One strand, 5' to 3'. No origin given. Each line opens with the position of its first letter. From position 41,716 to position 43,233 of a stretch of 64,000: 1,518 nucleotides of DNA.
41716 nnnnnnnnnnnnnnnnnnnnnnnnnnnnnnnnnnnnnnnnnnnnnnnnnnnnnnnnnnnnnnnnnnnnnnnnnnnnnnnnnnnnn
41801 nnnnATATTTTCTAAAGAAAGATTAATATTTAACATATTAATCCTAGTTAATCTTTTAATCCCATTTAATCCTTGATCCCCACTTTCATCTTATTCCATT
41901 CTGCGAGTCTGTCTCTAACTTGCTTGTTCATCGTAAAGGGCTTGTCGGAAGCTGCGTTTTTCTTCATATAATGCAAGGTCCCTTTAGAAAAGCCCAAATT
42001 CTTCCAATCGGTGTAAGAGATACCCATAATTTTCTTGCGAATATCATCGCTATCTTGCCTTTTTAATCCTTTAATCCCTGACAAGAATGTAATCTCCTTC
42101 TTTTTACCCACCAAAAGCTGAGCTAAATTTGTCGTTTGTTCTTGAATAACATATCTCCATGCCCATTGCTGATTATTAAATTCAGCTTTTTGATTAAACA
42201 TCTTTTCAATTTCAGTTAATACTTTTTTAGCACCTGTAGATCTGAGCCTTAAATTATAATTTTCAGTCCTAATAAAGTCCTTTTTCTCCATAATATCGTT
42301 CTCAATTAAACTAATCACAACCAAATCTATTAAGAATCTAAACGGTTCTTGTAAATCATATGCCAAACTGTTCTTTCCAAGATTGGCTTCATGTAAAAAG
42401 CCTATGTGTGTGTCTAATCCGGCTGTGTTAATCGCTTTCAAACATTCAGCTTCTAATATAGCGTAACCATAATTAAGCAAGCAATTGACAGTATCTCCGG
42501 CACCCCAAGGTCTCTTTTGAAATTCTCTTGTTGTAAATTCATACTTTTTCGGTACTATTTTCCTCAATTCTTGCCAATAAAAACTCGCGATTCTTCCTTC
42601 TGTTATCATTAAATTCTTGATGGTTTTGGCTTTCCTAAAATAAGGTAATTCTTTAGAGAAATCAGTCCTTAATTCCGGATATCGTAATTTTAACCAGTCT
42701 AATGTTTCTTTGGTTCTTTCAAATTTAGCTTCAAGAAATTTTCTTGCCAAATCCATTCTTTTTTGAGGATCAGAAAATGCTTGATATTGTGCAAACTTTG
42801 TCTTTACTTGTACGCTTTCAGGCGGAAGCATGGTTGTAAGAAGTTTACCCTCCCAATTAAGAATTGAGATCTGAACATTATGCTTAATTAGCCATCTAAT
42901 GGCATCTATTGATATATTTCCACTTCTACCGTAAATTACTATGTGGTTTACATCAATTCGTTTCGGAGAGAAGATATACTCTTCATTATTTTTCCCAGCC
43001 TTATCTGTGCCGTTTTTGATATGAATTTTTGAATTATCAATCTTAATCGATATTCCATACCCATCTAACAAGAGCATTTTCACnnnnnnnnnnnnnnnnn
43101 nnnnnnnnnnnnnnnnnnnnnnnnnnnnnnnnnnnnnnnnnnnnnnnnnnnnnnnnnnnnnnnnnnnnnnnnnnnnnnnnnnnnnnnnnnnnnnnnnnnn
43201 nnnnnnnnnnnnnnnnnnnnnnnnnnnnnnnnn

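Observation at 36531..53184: Complete casposon with perfect 45-bp TIRs and a 14-bp TSD, inserted at the 3' end of tRNA-Gln(UUG)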

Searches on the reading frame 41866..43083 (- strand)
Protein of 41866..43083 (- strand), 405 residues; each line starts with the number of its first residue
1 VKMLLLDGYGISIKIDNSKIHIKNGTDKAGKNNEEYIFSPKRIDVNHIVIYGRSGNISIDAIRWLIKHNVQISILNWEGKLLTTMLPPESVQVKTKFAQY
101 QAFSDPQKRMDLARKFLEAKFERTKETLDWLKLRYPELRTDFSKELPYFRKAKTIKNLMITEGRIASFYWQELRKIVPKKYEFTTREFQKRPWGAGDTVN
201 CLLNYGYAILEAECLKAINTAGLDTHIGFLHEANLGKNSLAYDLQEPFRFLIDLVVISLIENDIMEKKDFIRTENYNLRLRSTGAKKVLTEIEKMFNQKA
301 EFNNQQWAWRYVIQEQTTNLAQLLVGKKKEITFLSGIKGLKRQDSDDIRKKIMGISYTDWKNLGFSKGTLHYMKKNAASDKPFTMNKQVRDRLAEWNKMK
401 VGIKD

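Call 11: search_protein_families(library=pfam, proteins=[window:41866-43083:-], max_evalue=0.01)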
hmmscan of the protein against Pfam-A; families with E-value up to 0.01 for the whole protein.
window:41866-43083:- (405 aa): 1 family
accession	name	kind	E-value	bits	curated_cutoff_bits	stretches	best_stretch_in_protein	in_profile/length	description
PF01867.21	Cas_Cas1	-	2e-65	221.2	22.3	1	7-294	4-283/283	CRISPR associated protein Cas1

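Call 12: search_protein_families(library=ncbifam, proteins=[window:41866-43083:-], max_evalue=0.01)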
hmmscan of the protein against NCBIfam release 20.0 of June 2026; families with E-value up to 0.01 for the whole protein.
window:41866-43083:- (405 aa): 10 families
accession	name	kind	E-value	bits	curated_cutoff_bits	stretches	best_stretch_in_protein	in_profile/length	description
TIGR00287.1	cas1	equivalog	7.3e-61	206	71.7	1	42-329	32-324/327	CRISPR-associated endonuclease Cas1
NF049935.1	cas4g_cas1g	exception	4.9e-45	154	560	1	32-330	237-539/546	CRISPR-associated endonuclease Cas4g/Cas1g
TIGR04093.1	cas1_CYANO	exception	7.4e-45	153.3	385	1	35-330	30-327/334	type I-D CRISPR-associated endonuclease Cas1d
TIGR03641.1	cas1_HMARI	exception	1.9e-42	145.7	304.1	1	44-329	33-316/324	type I-B CRISPR-associated endonuclease Cas1b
TIGR03640.1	cas1_DVULG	exception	1.7e-39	135.9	385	1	44-327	38-331/340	type I-C CRISPR-associated endonuclease Cas1c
TIGR03983.1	cas1_MYXAN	equivalog_domain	1.1e-23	83.8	358.05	1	44-295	46-303/347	type I-MYXAN CRISPR-associated endonuclease Cas1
TIGR03639.1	cas1_NMENI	exception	1.4e-23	83.6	120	1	42-269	32-239/278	type II CRISPR-associated endonuclease Cas1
TIGR04329.1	cas1_PREFRAN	exception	1.8e-16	60.1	300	1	99-289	94-278/317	type V CRISPR-associated endonuclease Cas1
TIGR03638.1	cas1_ECOLI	exception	3.5e-15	56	215.6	2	151-252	126-223/269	type I-E CRISPR-associated endonuclease Cas1e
TIGR03637.1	cas1_YPEST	exception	0.0011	18.5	150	1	49-233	47-245/307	type I-F CRISPR-associated endonuclease Cas1f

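Call 28: find_homologous_proteins(query=window:41866-43083:-, max_evalue=1e-10)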
Query window:41866-43083:- (405 aa): 308 proteins with E <= 1e-10 among 4233 candidates; the best 120 are listed.
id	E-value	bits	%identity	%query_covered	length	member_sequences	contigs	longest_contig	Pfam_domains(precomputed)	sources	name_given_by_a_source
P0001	1.2e-269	912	100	100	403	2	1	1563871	PF01867.22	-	-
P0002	4.6e-181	620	67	100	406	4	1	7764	PF01867.22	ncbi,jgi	jgi:CRISPR-associated protein Cas1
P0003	3.2e-176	604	63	100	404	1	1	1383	PF01867.22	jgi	-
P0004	3.5e-175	601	65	99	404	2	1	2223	PF01867.22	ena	-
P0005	3.1e-172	591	64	98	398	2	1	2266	PF01867.22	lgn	-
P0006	3.4e-172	591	64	97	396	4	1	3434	PF01867.22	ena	-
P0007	4.3e-172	591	64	97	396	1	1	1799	PF01867.22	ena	-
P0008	4.5e-172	591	62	98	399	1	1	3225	PF01867.22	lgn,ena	-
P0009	2.6e-171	588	62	98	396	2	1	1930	PF01867.22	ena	-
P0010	6.0e-171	587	62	98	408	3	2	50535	PF01867.22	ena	-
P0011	3.8e-170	584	62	98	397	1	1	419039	PF01867.22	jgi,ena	-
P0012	5.8e-169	580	63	97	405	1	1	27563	PF01867.22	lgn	-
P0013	4.4e-168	577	63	97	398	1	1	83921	PF01867.22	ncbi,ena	-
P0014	1.1e-166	573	62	100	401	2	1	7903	PF01867.22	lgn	-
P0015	1.2e-165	569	59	100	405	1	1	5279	PF01867.22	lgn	-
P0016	5.1e-164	564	63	97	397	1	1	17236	PF01867.22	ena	-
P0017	3.4e-163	561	60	98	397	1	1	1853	PF01867.22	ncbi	-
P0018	1.2e-162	560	59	97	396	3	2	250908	PF01867.22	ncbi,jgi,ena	-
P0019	2.6e-162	558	61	97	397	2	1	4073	PF01867.22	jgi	jgi:CRISP-associated protein Cas1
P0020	6.0e-162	557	61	98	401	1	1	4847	PF01867.22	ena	-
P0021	7.4e-161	554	62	97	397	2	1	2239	PF01867.22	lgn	-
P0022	1.1e-160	553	62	94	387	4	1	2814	PF01867.22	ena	-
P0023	1.5e-159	549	60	97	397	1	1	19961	PF01867.22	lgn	-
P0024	1.8e-159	549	64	89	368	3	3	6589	PF01867.22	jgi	-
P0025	2.0e-159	549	59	97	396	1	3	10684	PF01867.22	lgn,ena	-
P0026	2.0e-159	549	60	95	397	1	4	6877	PF01867.22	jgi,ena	-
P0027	4.1e-159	548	60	99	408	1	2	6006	PF01867.22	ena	-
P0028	2.1e-158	546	59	99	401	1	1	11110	PF01867.22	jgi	-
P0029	2.6e-158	545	60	99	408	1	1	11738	PF01867.22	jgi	-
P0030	5.2e-158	544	60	99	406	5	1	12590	PF01867.22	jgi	jgi:CRISPR-associated protein Cas1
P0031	5.4e-158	544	59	99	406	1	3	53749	PF01867.22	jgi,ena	-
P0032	8.1e-158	544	60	97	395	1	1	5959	PF01867.22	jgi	jgi:CRISPR-associated protein Cas1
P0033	1.7e-157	543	58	97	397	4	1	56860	PF01867.22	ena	-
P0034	2.2e-157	542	60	97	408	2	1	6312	PF01867.22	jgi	jgi:CRISPR-associated protein Cas1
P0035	3.7e-157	541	59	99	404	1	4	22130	PF01867.22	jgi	jgi:CRISPR-associated protein Cas1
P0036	3.9e-157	541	61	97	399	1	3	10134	PF01867.22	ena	-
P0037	4.0e-157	541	57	99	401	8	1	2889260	PF01867.22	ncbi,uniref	ncbi:CRISPR-associated endonuclease Cas1 [Methanolobus sp. WCC5]|uniref:CRISPR-associated endonuclea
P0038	6.7e-157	541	59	96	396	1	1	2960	PF01867.22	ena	-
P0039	1.0e-156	540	59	99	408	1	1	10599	PF01867.22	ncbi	-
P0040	1.4e-156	540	58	98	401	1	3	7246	PF01867.22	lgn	-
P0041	1.8e-156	539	58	97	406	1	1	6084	PF01867.22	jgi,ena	-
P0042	1.9e-156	539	60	98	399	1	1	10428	PF01867.22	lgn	-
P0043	2.2e-156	539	60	97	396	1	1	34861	PF01867.22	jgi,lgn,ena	-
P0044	3.4e-156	538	59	99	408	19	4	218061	PF01867.22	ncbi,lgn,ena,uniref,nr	ncbi:CRISPR-associated endonuclease Cas1 [Methanosarcina sp. UBA411]|uniref:CRISPR-associated endonu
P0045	3.5e-156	538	60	97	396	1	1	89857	PF01867.22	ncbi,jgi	-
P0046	1.2e-155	537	59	99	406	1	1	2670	PF01867.22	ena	-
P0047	1.3e-155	536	58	98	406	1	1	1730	PF01867.22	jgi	-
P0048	1.5e-155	536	59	94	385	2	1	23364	PF01867.22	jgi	-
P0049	2.3e-155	536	59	99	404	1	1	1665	PF01867.22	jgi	jgi:CRISPR-associated protein Cas1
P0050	5.0e-155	534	57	99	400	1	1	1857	PF01867.22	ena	-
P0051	5.0e-155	534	58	98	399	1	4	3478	PF01867.22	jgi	-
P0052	7.3e-155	534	58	99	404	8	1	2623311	PF01867.22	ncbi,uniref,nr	ncbi:CRISPR-associated endonuclease Cas1 [Methanolobus mangrovi]|uniref:CRISPR-associated endonuclea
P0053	9.7e-155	533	59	98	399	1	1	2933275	PF01867.22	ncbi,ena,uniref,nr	ncbi:CRISPR-associated endonuclease Cas1 [uncultured Methanomethylovorans sp.]|uniref:CRISPR-associa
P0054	1.2e-154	533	58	99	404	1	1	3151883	PF01867.22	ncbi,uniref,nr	ncbi:CRISPR-associated protein, Cas1 family [Methanolobus tindarius DSM 2278]|uniref:CRISPR-associat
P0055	1.4e-154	533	59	97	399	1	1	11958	PF01867.22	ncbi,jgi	-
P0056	1.8e-154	533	57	100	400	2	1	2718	PF01867.22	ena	-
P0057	2.0e-154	532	59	99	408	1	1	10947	PF01867.22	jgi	jgi:CRISP-associated protein Cas1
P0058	2.8e-154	532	58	98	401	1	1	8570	PF01867.22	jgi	-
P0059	3.2e-154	532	58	99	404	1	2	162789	PF01867.22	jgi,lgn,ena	-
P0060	4.7e-154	531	58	99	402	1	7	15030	PF01867.22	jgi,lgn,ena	jgi:CRISPR-associated protein Cas1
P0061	9.7e-154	530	57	98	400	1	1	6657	PF01867.22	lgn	-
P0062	1.1e-153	530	59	98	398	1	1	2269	PF01867.22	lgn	-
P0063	2.4e-153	529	57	98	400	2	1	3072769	PF01867.22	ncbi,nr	ncbi:CRISPR-associated protein, Cas1 family [Methanolobus psychrophilus R15]|nr:CRISPR-associated pr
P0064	2.6e-153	529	56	99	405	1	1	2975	PF01867.22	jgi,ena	-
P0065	5.7e-153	528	57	97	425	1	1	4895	PF01867.22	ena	-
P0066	6.1e-153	528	57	98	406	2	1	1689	PF01867.22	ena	-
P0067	7.4e-153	527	58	98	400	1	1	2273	PF01867.22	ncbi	-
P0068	7.5e-153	527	59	99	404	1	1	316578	PF01867.22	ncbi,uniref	ncbi:CRISPR-associated endonuclease Cas1 [Methanococcoides sp. LMO-2]|uniref:CRISPR-associated endon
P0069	8.0e-153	527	58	99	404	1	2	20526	PF01867.22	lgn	-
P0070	2.7e-152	525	58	98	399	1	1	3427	PF01867.22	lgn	-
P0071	3.1e-152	525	56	99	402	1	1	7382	PF01867.22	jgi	jgi:CRISPR-associated protein Cas1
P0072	3.2e-152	525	57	97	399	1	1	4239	PF01867.22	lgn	-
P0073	3.3e-152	525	57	100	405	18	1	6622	PF01867.22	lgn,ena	-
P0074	4.3e-152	525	57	99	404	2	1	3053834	PF01867.22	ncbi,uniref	ncbi:CRISPR-associated endonuclease Cas1 [Methanolobus sp. ZRKC5]|uniref:CRISPR-associated endonucle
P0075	4.6e-152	525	58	99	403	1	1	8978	PF01867.22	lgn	-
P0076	6.9e-152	524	56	98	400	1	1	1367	PF01867.22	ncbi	-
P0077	7.0e-152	524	57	98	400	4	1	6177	PF01867.22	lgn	-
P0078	1.6e-151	523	57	99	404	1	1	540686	PF01867.22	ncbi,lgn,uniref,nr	ncbi:CRISPR-associated endonuclease Cas1 [Methanococcoides sp. AM1]|uniref:CRISPR-associated endonuc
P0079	3.4e-151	522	56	97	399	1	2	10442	PF01867.22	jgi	jgi:CRISPR-associated protein Cas1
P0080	4.0e-151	522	58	99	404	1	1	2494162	PF01867.22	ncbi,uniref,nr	ncbi:CRISPR-associated endonuclease Cas1 [Methanococcoides orientis]|uniref:CRISPR-associated endonu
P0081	4.2e-151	522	57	98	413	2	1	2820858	PF01867.22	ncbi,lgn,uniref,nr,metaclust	ncbi:CRISPR-associated endonuclease Cas1 [Methanoregula formicica]|uniref:CRISPR-associated endonucl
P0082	5.5e-151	521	56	100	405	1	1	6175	PF01867.22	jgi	-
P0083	6.1e-151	521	58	99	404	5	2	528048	PF01867.22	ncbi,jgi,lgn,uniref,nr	ncbi:CRISPR-associated endonuclease Cas1 [Methanolobus sp.]|uniref:CRISPR-associated endonuclease Ca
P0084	1.0e-150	520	58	97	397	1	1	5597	PF01867.22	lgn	-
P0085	1.5e-150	520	57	99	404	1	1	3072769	PF01867.22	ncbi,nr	ncbi:CRISPR-associated protein, Cas1 family [Methanolobus psychrophilus R15]|nr:CRISPR-associated pr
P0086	1.7e-150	520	58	99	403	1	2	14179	PF01867.22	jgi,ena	jgi:CRISPR-associated protein Cas1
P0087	2.4e-150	519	56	98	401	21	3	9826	PF01867.22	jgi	jgi:CRISPR-associated protein Cas1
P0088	2.7e-150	519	57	99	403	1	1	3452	PF01867.22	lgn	-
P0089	2.9e-150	519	57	98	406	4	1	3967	PF01867.22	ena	-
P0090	3.0e-150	519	57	98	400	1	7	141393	PF01867.22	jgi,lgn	jgi:CRISPR-associated protein Cas1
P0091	3.4e-150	519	56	98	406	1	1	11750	PF01867.22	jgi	-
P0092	4.4e-150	518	56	98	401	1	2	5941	PF01867.22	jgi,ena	jgi:CRISPR-associated protein Cas1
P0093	1.1e-149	517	57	98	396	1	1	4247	PF01867.22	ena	-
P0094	1.8e-149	516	55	98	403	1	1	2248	PF01867.22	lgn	-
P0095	2.0e-149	516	56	98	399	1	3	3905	PF01867.22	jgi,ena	-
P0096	2.9e-149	515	57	98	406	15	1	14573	PF01867.22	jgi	-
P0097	3.8e-149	515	65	87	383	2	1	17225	PF01867.22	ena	-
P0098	3.9e-149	515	56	99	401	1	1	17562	PF01867.22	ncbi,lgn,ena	-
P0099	4.2e-149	515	60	95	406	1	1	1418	PF01867.22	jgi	-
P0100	5.4e-149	515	55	98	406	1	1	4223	PF01867.22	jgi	jgi:CRISPR-associated protein Cas1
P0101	5.7e-149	515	56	98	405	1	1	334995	PF01867.22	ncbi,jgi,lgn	ncbi:MAG: CRISPR-associated endonuclease Cas1 [Methanoregula sp.]|jgi:CRISPR-associated protein Cas1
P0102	5.7e-149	515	56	97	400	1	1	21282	PF01867.22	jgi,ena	-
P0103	6.0e-149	514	56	98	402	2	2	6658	PF01867.22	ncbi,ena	-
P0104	6.5e-149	514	57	98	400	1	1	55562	PF01867.22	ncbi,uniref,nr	ncbi:CRISPR-associated endonuclease Cas1 [Methanolobus vulcani]|uniref:CRISPR-associated endonucleas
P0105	7.1e-149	514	58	98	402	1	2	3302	PF01867.22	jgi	jgi:CRISPR-associated protein Cas1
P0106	1.1e-148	514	56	98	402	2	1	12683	PF01867.22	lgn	-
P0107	1.1e-148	514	55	98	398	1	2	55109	PF01867.22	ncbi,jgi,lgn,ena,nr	ncbi:MAG TPA: CRISPR-associated endonuclease Cas1 [Methanoculleus sp.]|nr:CRISPR-associated endonucl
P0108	1.7e-148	513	55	98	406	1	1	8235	PF01867.22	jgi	jgi:CRISP-associated protein Cas1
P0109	1.8e-148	513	55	98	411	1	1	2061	PF01867.22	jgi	jgi:CRISP-associated protein Cas1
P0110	2.4e-148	512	57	98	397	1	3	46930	PF01867.22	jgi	jgi:CRISP-associated protein Cas1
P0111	3.9e-148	512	57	95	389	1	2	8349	PF01867.22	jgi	-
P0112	4.6e-148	512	56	99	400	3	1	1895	PF01867.22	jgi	-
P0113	6.2e-148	511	55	99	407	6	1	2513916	PF01867.22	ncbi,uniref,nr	ncbi:CRISPR-associated endonuclease Cas1 [Methanogenium sp. S4BF]|uniref:CRISPR-associated endonucle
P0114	8.2e-148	511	54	99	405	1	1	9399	PF01867.22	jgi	jgi:CRISP-associated protein Cas1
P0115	9.3e-148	511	55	98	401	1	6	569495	PF01867.22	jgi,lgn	jgi:CRISPR-associated protein Cas1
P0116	1.2e-147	510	58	97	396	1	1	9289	PF01867.22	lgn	-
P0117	1.6e-147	510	57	95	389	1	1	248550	PF01867.22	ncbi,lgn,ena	-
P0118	2.0e-147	509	55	98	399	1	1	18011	PF01867.22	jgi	-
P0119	2.0e-147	509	58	98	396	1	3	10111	PF01867.22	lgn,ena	-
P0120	2.1e-147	509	55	99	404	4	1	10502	PF01867.22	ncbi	ncbi:CRISPR-associated endonuclease Cas1 [Methanohalophilus sp.]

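Call 30: search_solved_structures(query=window:41866-43083:-, max_evalue=0.00001, show_alignments=1)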
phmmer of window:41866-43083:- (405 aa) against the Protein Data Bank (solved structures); distinct sequences matched with E-value up to 0.00001: 14.
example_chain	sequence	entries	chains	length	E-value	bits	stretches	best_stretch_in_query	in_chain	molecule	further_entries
6opm_A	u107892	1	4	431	2.6e-151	507.3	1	1-399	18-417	CRISPR-associated endonuclease Cas1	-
4n06_A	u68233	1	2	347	2.9e-34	122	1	4-329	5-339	CRISPR-associated endonuclease Cas1 1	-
7cr6_A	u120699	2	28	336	8.9e-25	90.7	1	48-321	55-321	CRISPR-associated endonuclease Cas1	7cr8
7mi4_A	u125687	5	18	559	6.6e-22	81.3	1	5-302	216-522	CRISPR-associated exonuclease Cas4/endonuclease Cas1 fusion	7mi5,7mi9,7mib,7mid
8d3l_A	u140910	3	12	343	4.6e-19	71.9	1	48-327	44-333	CRISPR-associated endonuclease Cas1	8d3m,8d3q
8d3p_A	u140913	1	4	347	4.8e-19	71.8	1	48-327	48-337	CRISPR-associated endonuclease Cas1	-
7ei1_A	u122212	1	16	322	3.8e-14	55.7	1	46-301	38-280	CRISPR-associated endonuclease Cas1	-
4xtk_A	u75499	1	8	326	4.9e-13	52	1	56-299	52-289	CRISPR-associated endonuclease Cas1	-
7kft_D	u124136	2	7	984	8.8e-11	44.6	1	56-275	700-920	Cas6-RT-Cas1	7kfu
4wj0_A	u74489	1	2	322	3.5e-10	42.7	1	46-291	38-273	CRISPR-associated endonuclease Cas1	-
2yzs_A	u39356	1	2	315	1.1e-09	41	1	44-291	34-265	Putative uncharacterized protein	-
6qxf_I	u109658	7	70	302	2.4e-06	30.1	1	197-271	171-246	CRISPR-associated endonuclease Cas1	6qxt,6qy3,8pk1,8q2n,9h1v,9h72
9h1h_B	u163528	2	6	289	3.5e-06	29.5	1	197-270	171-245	CRISPR-associated endonuclease Cas1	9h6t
9hp8_F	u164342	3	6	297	3.6e-06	29.5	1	197-270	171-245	CRISPR-associated endonuclease Cas1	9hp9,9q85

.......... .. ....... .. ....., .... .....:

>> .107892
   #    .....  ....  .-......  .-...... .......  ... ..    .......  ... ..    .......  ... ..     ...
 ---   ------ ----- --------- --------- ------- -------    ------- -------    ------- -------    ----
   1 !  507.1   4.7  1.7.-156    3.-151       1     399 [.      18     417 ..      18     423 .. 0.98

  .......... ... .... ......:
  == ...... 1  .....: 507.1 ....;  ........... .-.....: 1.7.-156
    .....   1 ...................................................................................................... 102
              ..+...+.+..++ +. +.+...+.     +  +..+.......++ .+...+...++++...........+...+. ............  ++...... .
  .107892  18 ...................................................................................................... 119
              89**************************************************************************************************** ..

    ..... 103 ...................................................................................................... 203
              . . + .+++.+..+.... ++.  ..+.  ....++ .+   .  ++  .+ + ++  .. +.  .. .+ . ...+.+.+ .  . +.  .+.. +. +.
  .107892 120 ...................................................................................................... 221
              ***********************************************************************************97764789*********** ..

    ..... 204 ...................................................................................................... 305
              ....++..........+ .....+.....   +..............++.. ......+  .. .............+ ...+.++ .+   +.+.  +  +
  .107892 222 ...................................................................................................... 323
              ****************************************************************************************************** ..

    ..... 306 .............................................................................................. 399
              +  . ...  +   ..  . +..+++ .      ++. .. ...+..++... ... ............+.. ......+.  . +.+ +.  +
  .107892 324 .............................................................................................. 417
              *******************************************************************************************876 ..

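Call 36: find_encoding_contigs(protein=P0013, flank=10000, max_places=2)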
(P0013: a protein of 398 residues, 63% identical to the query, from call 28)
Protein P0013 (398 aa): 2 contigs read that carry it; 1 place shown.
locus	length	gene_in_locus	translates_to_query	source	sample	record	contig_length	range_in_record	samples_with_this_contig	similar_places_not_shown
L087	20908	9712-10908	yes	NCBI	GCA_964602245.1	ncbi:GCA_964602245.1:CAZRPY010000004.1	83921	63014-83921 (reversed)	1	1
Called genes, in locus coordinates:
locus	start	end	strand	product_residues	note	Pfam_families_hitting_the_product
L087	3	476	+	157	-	?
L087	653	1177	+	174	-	-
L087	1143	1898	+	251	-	PF00590:TP_methylase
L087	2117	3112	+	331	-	-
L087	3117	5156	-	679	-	-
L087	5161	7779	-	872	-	-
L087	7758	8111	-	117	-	-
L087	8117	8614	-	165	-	-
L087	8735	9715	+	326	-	-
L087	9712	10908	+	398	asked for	PF01867:Cas_Cas1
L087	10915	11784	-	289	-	PF01844:HNH, PF14279:HNH_5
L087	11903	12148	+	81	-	-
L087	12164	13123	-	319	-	-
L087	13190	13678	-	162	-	-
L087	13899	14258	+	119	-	PF01638:HxlR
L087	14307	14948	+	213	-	PF00753:Lactamase_B, PF13483:Lactamase_B_3, PF23023:Anti-Pycsar_Apyc1 (faint), PF12706:Lactamase_B_2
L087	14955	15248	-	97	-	-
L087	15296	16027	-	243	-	PF07505:DUF5131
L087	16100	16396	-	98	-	-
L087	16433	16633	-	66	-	-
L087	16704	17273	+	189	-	PF07885:Ion_trans_2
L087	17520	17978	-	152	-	PF13636:Methyltranf_PUA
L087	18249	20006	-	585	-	PF00009:GTP_EFTU, PF01926:MMR_HSR1 (weak), PF03029:ATP_bind_1 (weak), PF03144:GTP_EFTU_D2 (faint), PF11987:IF-2, PF14578:GTP_EFTU_D4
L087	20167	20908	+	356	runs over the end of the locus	PF02005:TRM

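Call 37: find_encoding_contigs(protein=P0018, flank=10000, max_places=2)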
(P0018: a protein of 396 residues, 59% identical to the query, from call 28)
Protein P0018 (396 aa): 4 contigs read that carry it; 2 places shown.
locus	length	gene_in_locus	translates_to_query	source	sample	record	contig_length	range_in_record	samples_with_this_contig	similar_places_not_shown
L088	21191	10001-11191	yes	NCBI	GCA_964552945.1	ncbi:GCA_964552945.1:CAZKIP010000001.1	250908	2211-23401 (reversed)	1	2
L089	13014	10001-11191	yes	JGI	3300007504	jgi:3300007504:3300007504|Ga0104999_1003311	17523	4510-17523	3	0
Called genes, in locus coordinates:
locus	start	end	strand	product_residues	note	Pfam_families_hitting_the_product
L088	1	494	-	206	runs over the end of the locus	PF09491:RE_AlwI (weak)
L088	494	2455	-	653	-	PF09491:RE_AlwI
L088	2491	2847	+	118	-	-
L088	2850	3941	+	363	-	PF02086:MethyltransfD12, PF03602:Cons_hypoth95 (faint)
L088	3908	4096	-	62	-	-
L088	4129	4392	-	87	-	-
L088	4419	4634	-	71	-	-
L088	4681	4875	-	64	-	-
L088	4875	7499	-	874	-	PF00136:DNA_pol_B (faint)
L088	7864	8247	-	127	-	-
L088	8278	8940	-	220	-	-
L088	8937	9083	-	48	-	PF01402:RHH_1 (weak)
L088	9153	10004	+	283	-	-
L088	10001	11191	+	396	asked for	PF01867:Cas_Cas1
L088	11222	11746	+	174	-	-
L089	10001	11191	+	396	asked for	PF01867:Cas_Cas1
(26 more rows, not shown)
